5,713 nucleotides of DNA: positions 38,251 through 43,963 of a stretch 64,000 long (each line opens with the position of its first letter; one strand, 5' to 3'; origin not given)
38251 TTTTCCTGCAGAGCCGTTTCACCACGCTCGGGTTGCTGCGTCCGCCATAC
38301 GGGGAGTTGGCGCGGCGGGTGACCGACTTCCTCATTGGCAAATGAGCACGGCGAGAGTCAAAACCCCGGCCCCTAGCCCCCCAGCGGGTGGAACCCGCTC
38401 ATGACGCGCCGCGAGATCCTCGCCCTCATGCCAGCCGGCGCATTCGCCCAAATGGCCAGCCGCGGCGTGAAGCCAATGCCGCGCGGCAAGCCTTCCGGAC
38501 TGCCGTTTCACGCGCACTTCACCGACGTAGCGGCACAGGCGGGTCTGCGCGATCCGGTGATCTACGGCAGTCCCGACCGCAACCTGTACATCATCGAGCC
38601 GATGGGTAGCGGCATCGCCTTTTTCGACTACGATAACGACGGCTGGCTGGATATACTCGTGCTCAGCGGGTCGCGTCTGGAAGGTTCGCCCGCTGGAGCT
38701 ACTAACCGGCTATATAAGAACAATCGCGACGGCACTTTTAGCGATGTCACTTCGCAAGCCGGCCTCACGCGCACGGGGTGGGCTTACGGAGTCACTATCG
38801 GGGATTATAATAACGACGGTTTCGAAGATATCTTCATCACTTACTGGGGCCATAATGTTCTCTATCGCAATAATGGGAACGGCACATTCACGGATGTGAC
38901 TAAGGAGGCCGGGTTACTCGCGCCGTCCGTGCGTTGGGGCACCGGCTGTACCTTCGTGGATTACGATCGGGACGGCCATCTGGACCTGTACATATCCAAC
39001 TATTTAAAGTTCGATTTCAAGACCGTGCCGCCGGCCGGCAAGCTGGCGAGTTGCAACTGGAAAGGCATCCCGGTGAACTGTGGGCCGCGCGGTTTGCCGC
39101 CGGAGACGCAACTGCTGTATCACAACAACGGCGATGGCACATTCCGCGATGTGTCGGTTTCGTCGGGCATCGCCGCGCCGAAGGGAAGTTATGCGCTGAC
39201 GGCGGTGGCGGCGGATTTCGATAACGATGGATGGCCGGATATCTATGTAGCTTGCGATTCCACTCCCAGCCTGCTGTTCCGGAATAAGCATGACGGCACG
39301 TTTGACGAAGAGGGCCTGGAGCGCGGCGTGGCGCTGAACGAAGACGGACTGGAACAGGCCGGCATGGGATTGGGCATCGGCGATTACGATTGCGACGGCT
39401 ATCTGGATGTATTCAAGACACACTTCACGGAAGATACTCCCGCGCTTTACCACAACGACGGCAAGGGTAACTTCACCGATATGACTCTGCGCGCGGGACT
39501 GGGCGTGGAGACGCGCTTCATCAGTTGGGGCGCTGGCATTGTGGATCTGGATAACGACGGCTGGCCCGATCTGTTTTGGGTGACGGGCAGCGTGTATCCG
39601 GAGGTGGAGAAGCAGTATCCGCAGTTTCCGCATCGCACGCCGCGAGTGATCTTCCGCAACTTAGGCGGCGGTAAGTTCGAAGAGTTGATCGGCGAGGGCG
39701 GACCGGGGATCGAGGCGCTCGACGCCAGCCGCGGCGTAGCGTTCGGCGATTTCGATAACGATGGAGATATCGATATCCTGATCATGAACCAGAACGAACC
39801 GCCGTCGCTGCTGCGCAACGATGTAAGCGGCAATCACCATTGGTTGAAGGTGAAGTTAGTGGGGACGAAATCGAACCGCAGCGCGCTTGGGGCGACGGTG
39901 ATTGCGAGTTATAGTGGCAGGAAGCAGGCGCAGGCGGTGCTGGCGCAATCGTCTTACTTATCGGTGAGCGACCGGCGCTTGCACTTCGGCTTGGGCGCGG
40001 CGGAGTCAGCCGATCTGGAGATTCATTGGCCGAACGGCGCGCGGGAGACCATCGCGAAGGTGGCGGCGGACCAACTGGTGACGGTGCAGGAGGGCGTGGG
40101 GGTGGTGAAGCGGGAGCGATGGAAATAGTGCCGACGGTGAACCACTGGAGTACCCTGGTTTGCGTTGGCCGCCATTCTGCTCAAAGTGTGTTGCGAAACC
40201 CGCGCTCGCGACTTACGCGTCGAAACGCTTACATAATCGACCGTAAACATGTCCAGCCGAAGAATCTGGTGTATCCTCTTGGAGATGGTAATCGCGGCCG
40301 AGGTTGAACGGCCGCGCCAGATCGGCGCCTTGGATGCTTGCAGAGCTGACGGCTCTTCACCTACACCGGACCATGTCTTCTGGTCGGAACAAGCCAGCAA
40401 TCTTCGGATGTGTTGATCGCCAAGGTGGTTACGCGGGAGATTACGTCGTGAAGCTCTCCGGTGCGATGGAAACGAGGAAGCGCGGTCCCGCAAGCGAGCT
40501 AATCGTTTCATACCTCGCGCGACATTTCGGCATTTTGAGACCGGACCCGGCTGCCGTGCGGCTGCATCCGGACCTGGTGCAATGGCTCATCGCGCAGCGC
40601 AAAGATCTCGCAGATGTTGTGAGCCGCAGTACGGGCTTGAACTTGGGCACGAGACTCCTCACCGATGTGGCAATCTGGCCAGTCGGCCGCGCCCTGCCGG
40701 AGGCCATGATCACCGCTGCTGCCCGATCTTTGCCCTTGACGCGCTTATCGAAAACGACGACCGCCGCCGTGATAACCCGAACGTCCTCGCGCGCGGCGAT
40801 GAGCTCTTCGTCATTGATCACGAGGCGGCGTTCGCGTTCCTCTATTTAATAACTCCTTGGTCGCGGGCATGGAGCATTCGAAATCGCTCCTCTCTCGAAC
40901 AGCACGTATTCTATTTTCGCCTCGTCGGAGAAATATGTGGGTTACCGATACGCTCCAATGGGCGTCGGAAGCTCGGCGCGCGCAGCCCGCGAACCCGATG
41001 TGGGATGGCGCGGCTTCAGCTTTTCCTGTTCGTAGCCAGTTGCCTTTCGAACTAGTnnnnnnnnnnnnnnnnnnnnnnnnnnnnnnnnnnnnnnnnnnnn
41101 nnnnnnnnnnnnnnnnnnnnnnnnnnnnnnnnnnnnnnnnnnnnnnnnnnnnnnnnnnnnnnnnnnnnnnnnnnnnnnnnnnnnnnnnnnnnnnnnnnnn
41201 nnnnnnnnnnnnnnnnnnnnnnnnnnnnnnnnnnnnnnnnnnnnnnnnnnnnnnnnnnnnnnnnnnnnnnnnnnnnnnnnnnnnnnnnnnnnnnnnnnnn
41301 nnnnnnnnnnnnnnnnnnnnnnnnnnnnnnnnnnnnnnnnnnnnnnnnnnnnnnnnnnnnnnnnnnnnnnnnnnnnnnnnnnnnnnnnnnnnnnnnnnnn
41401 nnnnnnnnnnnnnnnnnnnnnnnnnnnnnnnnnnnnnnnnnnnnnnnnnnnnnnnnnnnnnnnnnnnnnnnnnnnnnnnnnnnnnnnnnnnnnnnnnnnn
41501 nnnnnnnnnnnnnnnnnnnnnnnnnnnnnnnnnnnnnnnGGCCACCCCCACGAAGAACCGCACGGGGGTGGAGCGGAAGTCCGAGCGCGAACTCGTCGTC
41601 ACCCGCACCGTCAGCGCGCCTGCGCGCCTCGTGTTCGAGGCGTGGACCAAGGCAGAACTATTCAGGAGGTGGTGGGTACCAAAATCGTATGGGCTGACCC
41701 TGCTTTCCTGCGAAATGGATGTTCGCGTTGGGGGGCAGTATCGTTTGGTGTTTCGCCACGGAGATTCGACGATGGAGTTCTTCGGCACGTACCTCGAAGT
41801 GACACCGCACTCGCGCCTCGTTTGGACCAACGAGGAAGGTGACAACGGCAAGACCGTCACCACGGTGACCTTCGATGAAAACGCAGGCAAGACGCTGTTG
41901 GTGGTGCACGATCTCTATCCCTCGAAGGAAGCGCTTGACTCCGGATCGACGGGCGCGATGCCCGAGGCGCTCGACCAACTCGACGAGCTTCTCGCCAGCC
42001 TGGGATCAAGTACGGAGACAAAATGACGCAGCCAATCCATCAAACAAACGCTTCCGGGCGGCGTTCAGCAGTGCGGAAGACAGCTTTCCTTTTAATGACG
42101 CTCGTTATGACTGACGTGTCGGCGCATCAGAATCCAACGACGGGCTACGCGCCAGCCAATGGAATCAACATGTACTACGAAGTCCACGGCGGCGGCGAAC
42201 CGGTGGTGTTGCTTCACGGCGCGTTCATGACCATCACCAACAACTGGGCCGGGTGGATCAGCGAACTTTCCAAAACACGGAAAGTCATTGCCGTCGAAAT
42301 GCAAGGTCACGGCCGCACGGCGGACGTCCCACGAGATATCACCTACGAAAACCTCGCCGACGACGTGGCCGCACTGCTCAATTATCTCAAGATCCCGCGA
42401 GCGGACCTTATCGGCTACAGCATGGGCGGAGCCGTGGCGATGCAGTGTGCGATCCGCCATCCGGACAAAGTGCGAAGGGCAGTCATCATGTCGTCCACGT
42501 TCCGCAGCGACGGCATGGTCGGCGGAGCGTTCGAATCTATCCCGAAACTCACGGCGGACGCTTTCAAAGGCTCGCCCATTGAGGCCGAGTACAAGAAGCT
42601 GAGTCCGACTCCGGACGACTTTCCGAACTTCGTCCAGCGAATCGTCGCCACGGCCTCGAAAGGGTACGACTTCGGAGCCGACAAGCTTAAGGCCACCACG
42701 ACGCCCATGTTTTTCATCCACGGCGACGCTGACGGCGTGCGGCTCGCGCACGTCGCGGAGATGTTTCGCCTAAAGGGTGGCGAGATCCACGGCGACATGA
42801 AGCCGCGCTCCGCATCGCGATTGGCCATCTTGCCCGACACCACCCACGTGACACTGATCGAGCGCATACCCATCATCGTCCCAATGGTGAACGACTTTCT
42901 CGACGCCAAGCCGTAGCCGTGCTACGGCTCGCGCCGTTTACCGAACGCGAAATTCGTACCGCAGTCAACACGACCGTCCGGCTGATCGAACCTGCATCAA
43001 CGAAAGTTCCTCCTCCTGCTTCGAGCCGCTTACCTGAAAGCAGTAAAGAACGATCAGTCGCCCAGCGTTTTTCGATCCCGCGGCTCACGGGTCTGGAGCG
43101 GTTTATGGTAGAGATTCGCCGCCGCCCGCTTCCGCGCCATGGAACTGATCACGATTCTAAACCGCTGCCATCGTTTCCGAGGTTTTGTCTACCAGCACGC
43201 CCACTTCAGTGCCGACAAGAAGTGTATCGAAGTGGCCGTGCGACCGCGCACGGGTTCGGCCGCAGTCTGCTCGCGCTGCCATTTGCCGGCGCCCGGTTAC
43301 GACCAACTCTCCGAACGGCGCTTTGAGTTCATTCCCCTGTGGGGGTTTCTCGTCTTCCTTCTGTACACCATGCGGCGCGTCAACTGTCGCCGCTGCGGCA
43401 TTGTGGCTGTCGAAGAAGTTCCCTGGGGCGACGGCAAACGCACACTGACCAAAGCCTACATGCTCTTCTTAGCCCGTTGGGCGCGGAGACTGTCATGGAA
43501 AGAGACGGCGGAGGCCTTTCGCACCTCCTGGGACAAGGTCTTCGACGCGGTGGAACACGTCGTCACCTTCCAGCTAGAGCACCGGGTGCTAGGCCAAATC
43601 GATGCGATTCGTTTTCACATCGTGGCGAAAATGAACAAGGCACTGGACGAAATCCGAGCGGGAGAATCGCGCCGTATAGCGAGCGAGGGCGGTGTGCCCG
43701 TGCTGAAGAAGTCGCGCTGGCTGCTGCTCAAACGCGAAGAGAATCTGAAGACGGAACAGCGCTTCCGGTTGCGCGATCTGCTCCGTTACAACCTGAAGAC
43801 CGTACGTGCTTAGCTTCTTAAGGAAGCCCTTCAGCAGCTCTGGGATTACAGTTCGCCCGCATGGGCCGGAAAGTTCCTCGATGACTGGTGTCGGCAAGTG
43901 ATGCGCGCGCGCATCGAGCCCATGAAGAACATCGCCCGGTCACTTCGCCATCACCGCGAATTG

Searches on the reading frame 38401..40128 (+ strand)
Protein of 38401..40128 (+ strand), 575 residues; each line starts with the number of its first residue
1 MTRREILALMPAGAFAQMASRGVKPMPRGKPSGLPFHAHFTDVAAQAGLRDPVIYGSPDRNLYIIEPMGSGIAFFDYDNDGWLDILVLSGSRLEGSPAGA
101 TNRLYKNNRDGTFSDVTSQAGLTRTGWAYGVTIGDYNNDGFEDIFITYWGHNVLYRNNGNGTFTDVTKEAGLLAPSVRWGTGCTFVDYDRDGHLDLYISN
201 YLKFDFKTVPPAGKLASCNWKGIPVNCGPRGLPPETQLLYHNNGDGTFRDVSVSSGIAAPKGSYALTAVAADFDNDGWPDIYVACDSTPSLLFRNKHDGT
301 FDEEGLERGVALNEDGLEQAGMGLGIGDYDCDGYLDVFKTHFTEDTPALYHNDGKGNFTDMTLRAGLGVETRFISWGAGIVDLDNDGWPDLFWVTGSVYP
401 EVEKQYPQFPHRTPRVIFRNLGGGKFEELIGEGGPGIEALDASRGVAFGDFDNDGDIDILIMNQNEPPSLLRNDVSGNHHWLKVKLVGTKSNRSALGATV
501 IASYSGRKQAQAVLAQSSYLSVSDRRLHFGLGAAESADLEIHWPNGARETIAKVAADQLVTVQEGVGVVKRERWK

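Call 68: search_protein_families(library=pfam, proteins=[window:38401-40128:+], max_evalue=0.001)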
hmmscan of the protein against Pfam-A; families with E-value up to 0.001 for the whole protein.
window:38401-40128:+ (575 aa): 3 families
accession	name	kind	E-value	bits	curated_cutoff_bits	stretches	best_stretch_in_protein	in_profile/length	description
PF13517.12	FG-GAP_3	-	1.2e-56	189.6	26.9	6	135-198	1-61/61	FG-GAP-like repeat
PF07593.17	UnbV_ASPIC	-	3.2e-17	62.6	23.4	1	495-561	1-68/68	ASPIC and UnbV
PF01839.29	FG-GAP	-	1.5e-15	57.1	22.1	0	129-148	3-22/37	FG-GAP repeat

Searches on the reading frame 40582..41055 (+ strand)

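Call 68: search_protein_families(library=pfam, proteins=[window:40582-41055:+], max_evalue=0.001)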
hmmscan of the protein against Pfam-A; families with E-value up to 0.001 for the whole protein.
window:40582-41055:+ (157 aa): 1 family
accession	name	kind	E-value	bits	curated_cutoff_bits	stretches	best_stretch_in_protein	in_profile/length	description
PF20613.4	HipA_2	-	9.9e-05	22.1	27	1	48-85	110-153/240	HipA-like kinase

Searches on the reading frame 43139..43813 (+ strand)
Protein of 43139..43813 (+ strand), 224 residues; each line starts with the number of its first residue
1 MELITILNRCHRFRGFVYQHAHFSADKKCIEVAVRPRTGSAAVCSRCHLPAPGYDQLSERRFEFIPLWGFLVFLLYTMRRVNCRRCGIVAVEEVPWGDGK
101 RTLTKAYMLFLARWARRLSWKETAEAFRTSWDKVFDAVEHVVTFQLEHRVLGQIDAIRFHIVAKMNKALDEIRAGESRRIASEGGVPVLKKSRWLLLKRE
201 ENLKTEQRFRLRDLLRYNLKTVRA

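Call 68: search_protein_families(library=pfam, proteins=[window:43139-43813:+], max_evalue=0.001)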
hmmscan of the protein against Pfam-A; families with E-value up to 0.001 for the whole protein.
window:43139-43813:+ (224 aa): 2 families
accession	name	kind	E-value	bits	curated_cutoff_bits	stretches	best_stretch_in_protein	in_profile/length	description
PF01610.23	DDE_Tnp_ISL3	-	2.2e-13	51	23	1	158-224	83-148/240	Transposase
PF14690.11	Zn_ribbon_ISL3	-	0.00014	22.7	25.5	1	42-86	3-47/47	zinc-finger of transposase IS204/IS1001/IS1096/IS1165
